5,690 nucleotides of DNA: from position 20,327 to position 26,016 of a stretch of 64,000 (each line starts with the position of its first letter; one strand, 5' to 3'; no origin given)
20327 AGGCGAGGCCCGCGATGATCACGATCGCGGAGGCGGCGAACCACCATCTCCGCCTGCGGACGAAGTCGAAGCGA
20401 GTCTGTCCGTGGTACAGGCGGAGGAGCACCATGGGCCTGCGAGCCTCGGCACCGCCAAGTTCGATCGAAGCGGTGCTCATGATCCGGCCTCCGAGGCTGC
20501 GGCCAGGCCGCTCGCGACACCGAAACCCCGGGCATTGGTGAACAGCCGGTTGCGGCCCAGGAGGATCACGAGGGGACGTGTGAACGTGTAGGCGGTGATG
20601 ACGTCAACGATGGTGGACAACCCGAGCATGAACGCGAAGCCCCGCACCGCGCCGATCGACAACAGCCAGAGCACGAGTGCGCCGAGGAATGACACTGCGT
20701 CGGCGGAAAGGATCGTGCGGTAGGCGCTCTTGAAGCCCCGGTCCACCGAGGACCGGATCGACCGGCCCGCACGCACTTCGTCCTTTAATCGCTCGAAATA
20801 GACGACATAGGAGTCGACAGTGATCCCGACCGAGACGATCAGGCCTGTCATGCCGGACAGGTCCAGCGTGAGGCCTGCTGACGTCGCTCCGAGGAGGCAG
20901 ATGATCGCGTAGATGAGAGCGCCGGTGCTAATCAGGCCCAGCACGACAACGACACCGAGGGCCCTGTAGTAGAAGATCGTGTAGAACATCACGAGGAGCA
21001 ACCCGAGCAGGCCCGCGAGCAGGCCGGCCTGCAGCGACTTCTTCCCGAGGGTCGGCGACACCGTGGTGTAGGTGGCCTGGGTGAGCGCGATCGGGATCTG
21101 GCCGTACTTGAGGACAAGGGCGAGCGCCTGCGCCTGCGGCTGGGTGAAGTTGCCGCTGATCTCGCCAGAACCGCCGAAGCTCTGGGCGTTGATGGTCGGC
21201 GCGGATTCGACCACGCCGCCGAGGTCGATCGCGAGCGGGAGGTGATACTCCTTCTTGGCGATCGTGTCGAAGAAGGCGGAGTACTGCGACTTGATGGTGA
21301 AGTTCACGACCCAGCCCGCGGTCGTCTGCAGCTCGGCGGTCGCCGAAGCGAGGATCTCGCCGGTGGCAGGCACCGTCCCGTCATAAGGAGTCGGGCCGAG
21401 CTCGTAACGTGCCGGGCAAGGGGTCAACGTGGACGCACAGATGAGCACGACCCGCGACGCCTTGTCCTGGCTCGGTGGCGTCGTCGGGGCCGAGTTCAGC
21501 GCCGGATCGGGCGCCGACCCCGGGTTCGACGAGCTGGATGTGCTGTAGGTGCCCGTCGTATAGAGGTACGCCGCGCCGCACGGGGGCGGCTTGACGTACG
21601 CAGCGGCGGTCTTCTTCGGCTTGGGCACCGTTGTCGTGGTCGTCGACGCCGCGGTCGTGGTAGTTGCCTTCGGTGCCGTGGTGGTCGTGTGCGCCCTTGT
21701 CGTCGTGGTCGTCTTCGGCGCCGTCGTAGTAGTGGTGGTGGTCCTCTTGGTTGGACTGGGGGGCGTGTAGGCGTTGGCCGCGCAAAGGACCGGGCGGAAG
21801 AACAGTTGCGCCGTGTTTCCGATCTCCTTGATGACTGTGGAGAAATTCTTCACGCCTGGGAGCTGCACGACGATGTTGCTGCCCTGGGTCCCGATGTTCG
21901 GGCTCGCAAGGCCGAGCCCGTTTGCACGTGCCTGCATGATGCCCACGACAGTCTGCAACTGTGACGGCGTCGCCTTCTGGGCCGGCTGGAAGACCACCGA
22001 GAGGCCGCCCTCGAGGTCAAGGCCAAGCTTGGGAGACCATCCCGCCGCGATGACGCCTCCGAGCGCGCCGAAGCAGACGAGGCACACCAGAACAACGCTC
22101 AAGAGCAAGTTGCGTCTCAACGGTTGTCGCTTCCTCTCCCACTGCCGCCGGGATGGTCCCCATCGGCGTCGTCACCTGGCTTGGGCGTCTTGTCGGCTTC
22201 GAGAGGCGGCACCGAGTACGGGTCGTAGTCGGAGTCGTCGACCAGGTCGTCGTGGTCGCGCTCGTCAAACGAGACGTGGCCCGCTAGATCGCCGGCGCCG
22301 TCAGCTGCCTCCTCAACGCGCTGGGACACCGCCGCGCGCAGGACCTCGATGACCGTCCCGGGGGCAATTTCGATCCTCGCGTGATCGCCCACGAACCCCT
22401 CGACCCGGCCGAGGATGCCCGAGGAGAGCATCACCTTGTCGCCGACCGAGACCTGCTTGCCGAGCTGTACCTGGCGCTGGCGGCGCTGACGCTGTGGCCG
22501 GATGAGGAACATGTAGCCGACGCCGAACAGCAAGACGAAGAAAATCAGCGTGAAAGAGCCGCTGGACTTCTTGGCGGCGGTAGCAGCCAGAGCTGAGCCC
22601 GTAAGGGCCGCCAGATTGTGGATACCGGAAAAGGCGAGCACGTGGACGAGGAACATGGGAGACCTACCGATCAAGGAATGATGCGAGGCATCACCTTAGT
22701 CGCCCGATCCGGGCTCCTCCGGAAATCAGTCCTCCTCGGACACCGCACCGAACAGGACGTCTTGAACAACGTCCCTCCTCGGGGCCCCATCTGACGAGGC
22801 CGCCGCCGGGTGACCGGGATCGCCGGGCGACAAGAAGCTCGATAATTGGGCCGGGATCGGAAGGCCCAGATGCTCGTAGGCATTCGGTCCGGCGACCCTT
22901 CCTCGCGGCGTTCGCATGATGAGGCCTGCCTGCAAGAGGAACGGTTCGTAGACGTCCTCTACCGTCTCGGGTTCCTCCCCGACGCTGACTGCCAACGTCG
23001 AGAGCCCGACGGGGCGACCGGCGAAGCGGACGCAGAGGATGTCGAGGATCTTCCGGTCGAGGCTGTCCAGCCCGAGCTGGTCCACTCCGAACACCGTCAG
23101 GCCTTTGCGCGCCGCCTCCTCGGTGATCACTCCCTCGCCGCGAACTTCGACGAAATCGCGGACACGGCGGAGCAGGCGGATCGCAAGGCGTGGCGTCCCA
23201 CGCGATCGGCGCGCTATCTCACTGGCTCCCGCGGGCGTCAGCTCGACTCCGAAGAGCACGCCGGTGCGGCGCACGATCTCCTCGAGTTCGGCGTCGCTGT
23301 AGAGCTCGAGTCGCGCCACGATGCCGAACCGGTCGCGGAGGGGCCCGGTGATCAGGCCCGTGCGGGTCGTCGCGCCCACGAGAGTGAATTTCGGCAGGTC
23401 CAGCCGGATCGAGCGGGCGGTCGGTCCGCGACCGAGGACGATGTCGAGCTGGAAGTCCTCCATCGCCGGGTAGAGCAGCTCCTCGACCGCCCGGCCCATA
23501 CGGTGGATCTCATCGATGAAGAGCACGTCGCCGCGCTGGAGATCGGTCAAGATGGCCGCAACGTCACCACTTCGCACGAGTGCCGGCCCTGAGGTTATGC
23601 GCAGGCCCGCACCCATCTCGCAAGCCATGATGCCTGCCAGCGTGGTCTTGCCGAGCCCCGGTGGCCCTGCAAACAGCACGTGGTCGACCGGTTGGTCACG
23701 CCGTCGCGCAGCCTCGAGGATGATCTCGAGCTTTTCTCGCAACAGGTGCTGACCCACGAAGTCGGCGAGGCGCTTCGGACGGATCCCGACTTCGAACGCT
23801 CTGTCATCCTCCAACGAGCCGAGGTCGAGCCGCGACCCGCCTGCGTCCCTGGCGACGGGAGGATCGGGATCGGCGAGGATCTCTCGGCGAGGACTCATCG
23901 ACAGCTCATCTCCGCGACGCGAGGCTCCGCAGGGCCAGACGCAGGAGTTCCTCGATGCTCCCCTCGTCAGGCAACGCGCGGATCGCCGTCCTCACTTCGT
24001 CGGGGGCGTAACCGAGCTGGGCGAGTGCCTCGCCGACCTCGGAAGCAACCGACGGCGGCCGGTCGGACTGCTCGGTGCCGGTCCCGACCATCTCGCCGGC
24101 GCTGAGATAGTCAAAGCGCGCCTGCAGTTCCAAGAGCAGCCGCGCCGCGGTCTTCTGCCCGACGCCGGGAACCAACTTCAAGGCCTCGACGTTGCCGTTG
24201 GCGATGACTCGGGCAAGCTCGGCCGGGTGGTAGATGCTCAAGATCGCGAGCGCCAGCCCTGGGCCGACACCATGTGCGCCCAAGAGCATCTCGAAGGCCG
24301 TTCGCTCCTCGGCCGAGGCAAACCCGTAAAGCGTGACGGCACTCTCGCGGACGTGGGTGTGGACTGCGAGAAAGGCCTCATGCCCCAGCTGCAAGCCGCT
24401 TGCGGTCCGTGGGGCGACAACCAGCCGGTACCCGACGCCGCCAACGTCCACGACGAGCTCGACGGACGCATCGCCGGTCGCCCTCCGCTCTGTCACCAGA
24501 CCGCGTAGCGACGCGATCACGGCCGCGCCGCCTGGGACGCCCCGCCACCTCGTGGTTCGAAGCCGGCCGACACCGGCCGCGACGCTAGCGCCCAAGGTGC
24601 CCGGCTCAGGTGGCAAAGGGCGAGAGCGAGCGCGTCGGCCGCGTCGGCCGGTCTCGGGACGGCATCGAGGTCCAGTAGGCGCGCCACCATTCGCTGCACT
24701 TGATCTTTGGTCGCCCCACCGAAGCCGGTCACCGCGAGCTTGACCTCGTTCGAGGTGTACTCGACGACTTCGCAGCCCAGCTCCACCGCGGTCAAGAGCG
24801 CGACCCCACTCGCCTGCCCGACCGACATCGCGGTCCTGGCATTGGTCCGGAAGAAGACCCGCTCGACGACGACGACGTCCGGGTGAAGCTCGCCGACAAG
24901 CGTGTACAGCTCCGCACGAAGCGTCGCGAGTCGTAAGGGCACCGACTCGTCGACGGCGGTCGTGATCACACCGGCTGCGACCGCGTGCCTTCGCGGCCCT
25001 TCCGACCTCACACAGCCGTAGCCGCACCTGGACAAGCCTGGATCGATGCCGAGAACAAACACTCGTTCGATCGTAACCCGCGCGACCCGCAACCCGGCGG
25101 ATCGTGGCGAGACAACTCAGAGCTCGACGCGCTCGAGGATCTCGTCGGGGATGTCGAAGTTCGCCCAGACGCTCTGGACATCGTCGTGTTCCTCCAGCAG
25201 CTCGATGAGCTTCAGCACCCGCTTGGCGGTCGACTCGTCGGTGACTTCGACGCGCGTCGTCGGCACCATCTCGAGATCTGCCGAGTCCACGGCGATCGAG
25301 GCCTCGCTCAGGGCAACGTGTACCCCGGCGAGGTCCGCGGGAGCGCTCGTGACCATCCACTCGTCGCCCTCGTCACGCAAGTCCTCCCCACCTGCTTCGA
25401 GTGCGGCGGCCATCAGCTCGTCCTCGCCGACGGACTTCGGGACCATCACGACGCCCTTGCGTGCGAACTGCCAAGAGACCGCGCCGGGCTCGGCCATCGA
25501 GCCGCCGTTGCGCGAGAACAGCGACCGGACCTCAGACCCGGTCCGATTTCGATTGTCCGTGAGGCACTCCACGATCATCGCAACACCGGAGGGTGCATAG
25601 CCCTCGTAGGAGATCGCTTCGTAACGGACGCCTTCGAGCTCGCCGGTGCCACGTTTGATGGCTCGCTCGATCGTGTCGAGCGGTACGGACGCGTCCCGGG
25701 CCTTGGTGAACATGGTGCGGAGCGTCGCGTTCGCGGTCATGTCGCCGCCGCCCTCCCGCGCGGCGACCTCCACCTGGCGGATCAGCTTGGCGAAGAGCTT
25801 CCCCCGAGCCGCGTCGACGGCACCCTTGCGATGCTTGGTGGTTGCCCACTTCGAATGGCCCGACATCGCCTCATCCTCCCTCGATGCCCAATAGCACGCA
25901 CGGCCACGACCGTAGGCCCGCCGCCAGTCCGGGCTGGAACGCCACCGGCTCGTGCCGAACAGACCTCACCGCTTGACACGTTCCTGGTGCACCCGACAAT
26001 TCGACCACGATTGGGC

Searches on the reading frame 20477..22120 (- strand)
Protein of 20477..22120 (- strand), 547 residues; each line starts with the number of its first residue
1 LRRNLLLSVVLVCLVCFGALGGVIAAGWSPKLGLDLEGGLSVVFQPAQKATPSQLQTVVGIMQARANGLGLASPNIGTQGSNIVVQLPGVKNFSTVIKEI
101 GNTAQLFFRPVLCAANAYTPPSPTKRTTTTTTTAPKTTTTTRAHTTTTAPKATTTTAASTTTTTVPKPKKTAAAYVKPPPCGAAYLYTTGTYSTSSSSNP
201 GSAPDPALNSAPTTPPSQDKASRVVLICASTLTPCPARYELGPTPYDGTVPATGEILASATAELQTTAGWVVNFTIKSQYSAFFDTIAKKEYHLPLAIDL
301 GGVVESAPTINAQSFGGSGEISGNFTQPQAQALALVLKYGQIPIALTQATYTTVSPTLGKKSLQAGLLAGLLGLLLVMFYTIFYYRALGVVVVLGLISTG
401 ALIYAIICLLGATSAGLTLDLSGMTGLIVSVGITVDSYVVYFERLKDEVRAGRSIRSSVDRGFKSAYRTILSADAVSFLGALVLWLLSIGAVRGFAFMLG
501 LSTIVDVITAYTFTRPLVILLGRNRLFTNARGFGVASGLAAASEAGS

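Call 14: search_protein_families(library=pfam, proteins=[window:20477-22120:-], max_evalue=0.0001)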
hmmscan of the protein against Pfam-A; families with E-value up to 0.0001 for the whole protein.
window:20477-22120:- (547 aa): 4 families
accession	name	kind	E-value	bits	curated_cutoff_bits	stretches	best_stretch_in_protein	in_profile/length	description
PF22599.2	SecDF_P1_head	-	1e-17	64.5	27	1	249-343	18-113/114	SecDF, P1 head subdomain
PF21760.3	SecD_1st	-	5.7e-13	48.5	27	1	56-111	2-58/60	Protein translocase subunit SecDF, P1 domain, N-terminal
PF02355.23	SecD_SecF_C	-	5.2e-11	42.7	20.5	1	348-522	15-187/189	Protein export membrane protein SecD/SecF, C-terminal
PF03176.21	MMPL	-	4.4e-06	26.3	20.5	1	359-531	141-312/333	MMPL family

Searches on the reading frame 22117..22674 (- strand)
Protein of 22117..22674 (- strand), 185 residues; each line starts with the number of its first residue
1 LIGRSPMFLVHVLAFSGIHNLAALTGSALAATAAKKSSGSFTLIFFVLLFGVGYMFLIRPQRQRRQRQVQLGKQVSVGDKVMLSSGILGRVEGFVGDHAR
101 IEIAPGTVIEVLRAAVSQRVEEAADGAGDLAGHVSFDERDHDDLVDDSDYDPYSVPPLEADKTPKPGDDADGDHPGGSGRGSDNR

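Call 14: search_protein_families(library=pfam, proteins=[window:22117-22674:-], max_evalue=0.0001)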
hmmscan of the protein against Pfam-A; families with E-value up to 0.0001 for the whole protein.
window:22117-22674:- (185 aa): 1 family
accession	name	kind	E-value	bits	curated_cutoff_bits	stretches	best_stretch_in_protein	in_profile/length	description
PF02699.20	YajC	-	1.5e-18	66.9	28.2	1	42-118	2-78/78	Preprotein translocase subunit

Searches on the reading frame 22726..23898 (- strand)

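Call 14: search_protein_families(library=pfam, proteins=[window:22726-23898:-], max_evalue=0.0001)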
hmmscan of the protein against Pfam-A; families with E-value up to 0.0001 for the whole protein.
window:22726-23898:- (390 aa): 5 families
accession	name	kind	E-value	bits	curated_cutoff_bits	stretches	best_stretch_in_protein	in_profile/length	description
PF05496.18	RuvB_N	-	1.4e-75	252.9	27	1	39-197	1-159/159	Holliday junction DNA helicase RuvB P-loop domain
PF17864.7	AAA_lid_4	-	2.7e-27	94.8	27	1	200-273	1-74/74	RuvB AAA lid domain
PF05491.19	RuvB_C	-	1.8e-22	79.5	24.7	1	275-344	2-71/72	RuvB C-terminal winged helix domain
PF00004.35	AAA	-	4.6e-19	69.6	21.2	1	74-197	1-129/131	ATPase family associated with various cellular activities (AAA)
PF07728.20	AAA_5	-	2e-06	28.3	22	1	73-191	1-139/139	AAA domain (dynein-related subfamily)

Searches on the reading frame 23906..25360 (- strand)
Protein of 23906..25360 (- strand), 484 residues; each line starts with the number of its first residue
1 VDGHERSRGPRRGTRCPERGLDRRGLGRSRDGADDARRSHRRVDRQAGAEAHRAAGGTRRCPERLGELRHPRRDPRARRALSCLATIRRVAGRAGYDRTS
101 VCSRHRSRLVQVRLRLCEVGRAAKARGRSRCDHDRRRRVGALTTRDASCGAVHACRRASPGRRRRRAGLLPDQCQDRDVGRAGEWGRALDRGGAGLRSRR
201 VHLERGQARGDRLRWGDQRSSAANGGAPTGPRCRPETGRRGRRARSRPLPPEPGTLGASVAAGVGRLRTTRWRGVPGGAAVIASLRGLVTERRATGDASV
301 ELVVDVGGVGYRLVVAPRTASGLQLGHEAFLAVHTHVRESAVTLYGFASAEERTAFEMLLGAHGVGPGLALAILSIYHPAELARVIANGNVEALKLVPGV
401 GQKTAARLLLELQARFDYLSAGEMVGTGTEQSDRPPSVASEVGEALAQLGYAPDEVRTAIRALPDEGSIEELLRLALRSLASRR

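Call 14: search_protein_families(library=pfam, proteins=[window:23906-25360:-], max_evalue=0.0001)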
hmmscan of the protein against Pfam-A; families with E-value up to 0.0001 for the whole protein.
window:23906-25360:- (484 aa): 4 families
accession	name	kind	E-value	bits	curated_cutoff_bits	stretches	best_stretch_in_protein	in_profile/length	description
PF01330.27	RuvA_N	-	3.9e-14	52.9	23.6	1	282-346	2-61/61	RuvA N terminal domain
PF14520.12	HHH_5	-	7.3e-12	46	27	1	356-413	1-56/57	Helix-hairpin-helix domain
PF07499.19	RuvA_C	-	2.7e-08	34.6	24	1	438-480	2-46/47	RuvA, C-terminal domain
PF00633.29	HHH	-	3.6e-06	27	24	0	389-409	8-28/30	Helix-hairpin-helix motif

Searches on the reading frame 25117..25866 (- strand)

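Call 14: search_protein_families(library=pfam, proteins=[window:25117-25866:-], max_evalue=0.0001)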
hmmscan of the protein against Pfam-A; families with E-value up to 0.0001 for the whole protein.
window:25117-25866:- (249 aa): 2 families
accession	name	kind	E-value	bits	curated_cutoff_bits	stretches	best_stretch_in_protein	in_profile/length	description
PF01709.26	Transcrip_reg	-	2.3e-56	190.4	27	1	82-237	1-160/160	TACO1/YebC second and third domain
PF20772.2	TACO1_YebC_N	-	2.2e-29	102.2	36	1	5-76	1-73/73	TACO1/YebC protein N-terminal domain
